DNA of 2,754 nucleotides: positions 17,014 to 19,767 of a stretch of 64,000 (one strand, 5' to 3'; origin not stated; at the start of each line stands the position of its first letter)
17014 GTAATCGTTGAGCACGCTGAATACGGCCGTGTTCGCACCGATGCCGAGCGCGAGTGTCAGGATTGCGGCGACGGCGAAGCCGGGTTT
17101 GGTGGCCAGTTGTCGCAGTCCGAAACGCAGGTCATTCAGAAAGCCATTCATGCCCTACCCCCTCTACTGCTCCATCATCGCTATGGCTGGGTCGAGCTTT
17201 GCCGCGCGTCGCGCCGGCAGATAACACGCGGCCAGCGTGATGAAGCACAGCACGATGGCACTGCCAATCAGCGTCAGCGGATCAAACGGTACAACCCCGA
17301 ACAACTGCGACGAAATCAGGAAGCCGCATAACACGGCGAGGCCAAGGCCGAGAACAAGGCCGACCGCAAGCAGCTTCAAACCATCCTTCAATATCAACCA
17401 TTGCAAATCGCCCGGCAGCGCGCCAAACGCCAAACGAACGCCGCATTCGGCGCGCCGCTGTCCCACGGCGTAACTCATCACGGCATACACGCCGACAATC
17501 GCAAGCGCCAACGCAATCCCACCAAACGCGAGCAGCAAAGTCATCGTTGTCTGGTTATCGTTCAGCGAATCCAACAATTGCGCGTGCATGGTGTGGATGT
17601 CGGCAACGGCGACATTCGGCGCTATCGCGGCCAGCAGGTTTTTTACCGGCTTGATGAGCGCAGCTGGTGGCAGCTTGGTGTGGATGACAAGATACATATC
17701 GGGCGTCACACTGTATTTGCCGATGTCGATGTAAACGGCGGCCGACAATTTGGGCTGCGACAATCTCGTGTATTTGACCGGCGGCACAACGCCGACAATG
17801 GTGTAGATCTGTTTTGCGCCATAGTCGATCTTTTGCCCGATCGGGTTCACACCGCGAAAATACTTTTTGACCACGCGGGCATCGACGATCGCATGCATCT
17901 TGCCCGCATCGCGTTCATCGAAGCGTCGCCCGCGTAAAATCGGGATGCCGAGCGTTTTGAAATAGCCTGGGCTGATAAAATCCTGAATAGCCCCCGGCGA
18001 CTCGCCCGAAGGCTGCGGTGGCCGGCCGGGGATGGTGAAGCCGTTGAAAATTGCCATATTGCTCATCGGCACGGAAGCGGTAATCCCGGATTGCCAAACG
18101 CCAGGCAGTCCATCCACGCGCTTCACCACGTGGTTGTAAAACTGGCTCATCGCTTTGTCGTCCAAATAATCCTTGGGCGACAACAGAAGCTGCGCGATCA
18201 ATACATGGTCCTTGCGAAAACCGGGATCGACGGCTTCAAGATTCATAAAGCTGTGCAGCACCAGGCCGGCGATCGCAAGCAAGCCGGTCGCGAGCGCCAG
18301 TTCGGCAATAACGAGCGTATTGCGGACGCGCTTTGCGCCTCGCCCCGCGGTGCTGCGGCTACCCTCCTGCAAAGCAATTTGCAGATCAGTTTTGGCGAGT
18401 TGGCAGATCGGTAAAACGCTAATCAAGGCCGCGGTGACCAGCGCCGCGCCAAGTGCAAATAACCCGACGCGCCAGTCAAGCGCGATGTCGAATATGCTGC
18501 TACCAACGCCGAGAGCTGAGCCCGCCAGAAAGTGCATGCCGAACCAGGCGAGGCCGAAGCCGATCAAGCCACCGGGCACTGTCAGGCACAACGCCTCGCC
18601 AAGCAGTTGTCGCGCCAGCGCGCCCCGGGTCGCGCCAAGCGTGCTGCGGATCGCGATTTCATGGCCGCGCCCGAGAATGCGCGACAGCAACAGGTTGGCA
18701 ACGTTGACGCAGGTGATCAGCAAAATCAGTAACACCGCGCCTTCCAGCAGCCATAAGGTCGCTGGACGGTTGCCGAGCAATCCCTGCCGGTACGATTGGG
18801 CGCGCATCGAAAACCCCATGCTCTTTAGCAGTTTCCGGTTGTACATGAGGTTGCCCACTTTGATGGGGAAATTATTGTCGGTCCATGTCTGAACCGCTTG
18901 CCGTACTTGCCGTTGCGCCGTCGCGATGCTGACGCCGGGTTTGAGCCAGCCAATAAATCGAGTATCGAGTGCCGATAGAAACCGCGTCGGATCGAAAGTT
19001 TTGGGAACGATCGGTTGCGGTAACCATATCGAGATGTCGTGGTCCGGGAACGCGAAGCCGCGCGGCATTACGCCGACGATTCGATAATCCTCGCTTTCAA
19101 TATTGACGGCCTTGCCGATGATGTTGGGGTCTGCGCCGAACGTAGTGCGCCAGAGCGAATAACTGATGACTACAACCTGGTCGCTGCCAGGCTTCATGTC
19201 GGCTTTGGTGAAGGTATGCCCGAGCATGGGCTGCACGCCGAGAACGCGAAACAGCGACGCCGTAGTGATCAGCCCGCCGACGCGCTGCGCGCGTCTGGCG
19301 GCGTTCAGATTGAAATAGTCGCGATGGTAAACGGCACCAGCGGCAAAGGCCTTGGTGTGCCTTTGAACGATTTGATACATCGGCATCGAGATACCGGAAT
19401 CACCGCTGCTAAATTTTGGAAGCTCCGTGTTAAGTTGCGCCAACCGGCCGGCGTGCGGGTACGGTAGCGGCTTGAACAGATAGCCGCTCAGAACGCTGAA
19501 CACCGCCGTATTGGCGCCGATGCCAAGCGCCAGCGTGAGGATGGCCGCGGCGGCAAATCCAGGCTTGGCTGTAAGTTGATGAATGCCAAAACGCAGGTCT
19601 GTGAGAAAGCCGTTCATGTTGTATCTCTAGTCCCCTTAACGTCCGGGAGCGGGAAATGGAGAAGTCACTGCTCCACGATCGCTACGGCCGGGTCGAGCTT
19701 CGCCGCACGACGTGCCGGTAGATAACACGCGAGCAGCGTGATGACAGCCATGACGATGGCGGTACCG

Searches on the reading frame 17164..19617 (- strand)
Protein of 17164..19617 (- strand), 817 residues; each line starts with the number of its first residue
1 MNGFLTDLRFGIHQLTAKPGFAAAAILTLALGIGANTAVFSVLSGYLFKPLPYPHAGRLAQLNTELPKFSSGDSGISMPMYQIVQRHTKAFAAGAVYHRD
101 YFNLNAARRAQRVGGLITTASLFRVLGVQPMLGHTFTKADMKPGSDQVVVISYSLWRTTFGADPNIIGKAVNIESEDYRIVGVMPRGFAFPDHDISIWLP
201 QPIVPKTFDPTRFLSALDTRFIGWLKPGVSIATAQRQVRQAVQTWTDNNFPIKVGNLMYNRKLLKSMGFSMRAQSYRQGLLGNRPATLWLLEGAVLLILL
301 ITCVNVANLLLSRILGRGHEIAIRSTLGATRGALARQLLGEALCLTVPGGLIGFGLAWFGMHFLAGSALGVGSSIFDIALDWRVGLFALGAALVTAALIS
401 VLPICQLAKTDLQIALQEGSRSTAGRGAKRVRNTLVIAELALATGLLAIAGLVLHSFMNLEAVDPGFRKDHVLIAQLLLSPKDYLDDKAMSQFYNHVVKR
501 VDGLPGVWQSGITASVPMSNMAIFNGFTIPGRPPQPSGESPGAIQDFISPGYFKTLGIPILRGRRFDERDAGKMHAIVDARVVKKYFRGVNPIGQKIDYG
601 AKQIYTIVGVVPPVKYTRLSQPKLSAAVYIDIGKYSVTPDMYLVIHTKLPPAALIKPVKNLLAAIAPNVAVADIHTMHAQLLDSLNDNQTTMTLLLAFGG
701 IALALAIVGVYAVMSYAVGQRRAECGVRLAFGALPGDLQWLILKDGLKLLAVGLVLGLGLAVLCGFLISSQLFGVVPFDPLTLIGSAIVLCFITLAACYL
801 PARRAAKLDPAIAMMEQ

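Call 7: search_protein_families(library=pfam, proteins=[window:17164-19617:-], max_evalue=0.001)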
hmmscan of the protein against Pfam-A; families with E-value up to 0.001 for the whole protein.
window:17164-19617:- (817 aa): 2 families
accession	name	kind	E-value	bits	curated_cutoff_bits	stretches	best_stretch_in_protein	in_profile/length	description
PF12704.14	MacB_PCD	-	7.2e-35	121.6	27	2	23-240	2-206/207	MacB-like periplasmic core domain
PF02687.27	FtsX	-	9.7e-26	90.6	25.5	2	295-411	4-119/120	FtsX-like permease C-terminal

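Call 19: search_protein_families(library=ncbifam, proteins=[window:17164-19617:-], max_evalue=0.00001)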
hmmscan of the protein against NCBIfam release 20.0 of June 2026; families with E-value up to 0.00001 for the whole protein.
window:17164-19617:- (817 aa): 2 families
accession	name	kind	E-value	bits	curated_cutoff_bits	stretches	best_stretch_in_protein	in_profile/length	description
TIGR03434.1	ADOP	subfamily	1.3e-240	800.7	622.3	1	5-814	2-800/803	ADOP family duplicated permease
NF007826.0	PRK10535.1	equivalog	7.9e-21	74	966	2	673-814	501-645/648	macrolide ABC transporter ATP-binding protein/permease MacB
